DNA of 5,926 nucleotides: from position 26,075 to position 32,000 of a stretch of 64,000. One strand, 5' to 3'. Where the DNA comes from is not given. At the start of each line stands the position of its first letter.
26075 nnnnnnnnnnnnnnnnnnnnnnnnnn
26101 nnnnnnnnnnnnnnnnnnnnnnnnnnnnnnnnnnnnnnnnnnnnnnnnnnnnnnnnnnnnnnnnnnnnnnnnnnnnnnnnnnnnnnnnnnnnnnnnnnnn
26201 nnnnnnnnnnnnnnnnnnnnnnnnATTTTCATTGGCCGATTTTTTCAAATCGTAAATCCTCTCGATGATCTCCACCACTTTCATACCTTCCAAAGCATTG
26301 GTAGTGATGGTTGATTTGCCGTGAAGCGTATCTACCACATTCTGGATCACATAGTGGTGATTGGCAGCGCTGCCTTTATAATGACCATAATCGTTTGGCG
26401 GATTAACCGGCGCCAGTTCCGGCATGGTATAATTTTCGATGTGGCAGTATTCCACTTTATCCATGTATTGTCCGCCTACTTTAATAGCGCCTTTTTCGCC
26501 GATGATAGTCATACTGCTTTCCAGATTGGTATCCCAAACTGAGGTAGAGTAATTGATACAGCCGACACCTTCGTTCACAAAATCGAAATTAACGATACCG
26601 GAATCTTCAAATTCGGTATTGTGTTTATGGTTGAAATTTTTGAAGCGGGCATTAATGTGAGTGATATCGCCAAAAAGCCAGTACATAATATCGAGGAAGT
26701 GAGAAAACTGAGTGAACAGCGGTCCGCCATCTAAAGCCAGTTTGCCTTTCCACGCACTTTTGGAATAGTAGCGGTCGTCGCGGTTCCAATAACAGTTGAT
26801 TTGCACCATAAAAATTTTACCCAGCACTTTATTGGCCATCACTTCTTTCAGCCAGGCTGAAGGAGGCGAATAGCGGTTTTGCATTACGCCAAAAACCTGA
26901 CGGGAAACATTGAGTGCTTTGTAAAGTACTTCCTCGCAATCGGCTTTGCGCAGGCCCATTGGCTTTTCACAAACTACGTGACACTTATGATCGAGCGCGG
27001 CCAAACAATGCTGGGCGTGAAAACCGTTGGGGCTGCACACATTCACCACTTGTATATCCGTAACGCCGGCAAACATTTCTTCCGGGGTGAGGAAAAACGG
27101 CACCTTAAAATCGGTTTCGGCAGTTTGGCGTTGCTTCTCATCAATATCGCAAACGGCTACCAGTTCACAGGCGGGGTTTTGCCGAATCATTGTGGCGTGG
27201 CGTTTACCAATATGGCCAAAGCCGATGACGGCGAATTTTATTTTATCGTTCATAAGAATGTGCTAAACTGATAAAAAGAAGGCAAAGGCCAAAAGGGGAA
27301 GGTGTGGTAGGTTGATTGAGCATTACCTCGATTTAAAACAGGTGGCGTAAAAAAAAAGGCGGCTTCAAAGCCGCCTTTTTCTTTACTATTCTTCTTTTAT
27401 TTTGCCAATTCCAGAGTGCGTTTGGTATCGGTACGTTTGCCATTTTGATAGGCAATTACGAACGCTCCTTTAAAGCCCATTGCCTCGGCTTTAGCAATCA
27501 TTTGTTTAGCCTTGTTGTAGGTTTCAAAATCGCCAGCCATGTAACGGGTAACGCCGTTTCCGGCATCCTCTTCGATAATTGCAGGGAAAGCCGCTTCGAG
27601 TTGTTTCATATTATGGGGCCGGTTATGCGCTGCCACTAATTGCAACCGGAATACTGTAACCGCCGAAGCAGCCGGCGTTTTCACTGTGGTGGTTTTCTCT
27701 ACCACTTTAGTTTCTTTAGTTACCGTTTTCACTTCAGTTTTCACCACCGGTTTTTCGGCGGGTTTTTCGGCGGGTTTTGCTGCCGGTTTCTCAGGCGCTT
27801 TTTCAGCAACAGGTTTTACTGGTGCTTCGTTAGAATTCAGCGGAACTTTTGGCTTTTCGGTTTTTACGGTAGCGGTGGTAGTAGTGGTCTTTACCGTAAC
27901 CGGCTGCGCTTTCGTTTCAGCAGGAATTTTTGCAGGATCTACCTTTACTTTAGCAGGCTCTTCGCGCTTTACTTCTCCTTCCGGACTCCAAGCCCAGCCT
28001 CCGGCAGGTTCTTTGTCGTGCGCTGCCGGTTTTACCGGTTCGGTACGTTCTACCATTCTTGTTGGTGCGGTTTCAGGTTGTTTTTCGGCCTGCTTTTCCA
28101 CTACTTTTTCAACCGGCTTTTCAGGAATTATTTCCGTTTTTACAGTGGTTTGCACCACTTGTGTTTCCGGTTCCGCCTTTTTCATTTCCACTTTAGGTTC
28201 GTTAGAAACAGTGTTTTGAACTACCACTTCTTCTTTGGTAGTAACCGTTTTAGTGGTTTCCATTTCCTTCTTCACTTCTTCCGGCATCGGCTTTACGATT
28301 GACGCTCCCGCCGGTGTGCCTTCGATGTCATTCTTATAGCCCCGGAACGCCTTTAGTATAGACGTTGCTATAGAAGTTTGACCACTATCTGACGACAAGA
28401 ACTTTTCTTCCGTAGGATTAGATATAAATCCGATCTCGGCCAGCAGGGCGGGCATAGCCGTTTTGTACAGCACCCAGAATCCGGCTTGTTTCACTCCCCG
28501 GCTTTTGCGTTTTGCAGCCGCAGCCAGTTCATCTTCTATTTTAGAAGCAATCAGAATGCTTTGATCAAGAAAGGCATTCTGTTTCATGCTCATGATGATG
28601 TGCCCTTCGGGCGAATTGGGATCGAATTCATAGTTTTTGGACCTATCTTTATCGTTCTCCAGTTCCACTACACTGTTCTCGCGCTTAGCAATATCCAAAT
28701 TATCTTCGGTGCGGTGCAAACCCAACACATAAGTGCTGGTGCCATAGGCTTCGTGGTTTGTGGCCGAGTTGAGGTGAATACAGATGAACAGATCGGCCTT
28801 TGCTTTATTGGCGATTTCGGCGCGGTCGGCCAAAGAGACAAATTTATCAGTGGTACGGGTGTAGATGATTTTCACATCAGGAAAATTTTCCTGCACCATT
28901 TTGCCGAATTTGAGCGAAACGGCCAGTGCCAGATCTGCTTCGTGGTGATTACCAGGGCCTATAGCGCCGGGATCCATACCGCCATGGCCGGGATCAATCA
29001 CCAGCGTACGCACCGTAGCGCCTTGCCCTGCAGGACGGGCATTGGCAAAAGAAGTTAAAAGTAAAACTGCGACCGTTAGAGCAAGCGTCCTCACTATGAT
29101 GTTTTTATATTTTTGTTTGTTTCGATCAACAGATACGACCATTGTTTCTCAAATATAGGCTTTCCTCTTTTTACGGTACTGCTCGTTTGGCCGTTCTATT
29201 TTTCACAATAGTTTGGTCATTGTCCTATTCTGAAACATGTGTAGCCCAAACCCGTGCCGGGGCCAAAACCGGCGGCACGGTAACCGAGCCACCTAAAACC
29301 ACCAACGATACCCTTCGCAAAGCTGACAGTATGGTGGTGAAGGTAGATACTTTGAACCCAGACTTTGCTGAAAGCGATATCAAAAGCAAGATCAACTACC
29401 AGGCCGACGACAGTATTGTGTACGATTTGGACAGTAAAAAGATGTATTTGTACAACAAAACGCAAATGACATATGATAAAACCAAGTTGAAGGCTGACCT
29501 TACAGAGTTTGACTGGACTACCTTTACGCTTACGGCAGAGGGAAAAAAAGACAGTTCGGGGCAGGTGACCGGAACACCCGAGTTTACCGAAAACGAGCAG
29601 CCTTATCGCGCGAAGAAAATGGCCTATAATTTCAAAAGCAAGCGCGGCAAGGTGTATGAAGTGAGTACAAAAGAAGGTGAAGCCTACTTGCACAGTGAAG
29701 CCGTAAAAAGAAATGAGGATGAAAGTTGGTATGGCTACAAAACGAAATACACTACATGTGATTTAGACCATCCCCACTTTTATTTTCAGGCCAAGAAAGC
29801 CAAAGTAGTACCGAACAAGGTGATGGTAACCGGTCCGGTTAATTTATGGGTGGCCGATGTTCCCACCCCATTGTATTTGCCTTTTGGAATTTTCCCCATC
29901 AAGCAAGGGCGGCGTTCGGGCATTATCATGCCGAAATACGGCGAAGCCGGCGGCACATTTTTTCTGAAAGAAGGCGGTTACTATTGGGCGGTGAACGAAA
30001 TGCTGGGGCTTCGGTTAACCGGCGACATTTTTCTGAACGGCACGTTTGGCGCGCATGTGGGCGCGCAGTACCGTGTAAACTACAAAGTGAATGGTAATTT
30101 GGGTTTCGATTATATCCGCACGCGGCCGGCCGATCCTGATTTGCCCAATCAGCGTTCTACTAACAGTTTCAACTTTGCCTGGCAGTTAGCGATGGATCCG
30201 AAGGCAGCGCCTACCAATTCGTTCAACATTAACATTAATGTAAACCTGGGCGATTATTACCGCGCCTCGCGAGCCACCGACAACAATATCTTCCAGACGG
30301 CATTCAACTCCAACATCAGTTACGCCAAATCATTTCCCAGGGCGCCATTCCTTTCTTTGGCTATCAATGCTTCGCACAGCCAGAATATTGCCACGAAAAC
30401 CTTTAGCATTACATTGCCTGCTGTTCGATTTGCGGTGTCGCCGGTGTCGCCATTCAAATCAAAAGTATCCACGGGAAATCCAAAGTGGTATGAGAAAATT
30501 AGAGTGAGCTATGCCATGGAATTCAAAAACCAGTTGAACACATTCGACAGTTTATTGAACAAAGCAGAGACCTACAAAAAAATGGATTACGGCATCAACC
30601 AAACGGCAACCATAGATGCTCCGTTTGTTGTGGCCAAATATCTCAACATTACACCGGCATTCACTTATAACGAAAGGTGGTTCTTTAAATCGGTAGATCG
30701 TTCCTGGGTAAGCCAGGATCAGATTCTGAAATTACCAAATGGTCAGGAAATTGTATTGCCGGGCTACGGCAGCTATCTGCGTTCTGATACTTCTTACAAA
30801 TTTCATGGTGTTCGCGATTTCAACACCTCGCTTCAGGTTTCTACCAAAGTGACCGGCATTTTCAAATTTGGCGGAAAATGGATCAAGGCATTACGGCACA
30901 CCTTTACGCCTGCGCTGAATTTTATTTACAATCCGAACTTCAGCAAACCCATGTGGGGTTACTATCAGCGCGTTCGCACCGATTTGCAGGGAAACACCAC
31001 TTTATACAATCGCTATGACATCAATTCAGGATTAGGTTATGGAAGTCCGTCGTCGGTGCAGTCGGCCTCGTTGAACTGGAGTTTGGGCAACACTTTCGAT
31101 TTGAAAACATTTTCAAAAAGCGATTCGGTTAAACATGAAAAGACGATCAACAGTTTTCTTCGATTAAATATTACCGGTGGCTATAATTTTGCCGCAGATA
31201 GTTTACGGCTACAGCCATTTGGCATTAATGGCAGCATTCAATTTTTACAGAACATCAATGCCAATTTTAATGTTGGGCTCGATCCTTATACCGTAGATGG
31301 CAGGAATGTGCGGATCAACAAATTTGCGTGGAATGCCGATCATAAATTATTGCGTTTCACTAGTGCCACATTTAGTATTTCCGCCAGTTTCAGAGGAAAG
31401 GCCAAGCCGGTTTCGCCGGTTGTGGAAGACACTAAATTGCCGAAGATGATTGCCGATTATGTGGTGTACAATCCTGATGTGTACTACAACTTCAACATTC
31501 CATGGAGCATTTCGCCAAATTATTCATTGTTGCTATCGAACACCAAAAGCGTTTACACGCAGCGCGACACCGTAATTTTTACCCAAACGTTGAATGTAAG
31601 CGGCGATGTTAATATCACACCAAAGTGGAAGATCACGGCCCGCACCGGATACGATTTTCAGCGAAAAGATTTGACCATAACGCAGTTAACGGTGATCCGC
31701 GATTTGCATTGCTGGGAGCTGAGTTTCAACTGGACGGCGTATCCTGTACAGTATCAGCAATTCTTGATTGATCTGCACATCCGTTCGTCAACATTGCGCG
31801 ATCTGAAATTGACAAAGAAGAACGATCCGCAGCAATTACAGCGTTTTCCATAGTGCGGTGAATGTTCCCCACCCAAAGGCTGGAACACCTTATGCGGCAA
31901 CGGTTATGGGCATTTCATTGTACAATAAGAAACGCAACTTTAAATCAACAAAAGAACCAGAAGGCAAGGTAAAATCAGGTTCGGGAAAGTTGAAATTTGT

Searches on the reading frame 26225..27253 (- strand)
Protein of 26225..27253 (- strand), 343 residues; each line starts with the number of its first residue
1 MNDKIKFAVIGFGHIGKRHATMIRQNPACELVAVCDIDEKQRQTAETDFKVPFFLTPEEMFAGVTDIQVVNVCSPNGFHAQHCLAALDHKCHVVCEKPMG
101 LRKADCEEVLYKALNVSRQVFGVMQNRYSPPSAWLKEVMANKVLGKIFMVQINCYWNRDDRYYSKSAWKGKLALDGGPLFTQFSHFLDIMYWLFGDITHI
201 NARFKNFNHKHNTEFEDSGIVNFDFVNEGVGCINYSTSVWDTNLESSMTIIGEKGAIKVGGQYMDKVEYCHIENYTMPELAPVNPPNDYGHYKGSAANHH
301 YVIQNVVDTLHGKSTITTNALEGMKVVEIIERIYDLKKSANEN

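Call 65: search_protein_families(library=pfam, proteins=[window:26225-27253:-], max_evalue=0.001)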
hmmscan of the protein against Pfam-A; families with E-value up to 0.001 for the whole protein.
window:26225-27253:- (343 aa): 4 families
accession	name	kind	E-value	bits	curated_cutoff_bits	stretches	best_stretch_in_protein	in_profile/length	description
PF01408.29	GFO_IDH_MocA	-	1.1e-25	91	24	1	5-114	1-110/120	Oxidoreductase family, NAD-binding Rossmann fold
PF22725.1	GFO_IDH_MocA_C3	-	2.4e-21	76.5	27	1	135-257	4-123/124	GFO/IDH/MocA C-terminal domain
PF02894.22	GFO_IDH_MocA_C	-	1.5e-18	67.9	22.9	1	136-334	1-207/218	Oxidoreductase family, C-terminal alpha/beta domain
PF03447.22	NAD_binding_3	-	0.00015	22.9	24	1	11-96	1-88/116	Homoserine dehydrogenase, NAD binding domain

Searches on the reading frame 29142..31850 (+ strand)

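Call 20: search_protein_families(library=pfam, proteins=[window:29142-31850:+], max_evalue=0.001)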
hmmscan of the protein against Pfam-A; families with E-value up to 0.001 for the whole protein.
window:29142-31850:+ (903 aa): 1 family
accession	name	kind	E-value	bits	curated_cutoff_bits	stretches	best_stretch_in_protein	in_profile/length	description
PF19838.5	LptD_2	-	1.1e-132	443.5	22.5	1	229-716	2-464/464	LptD protein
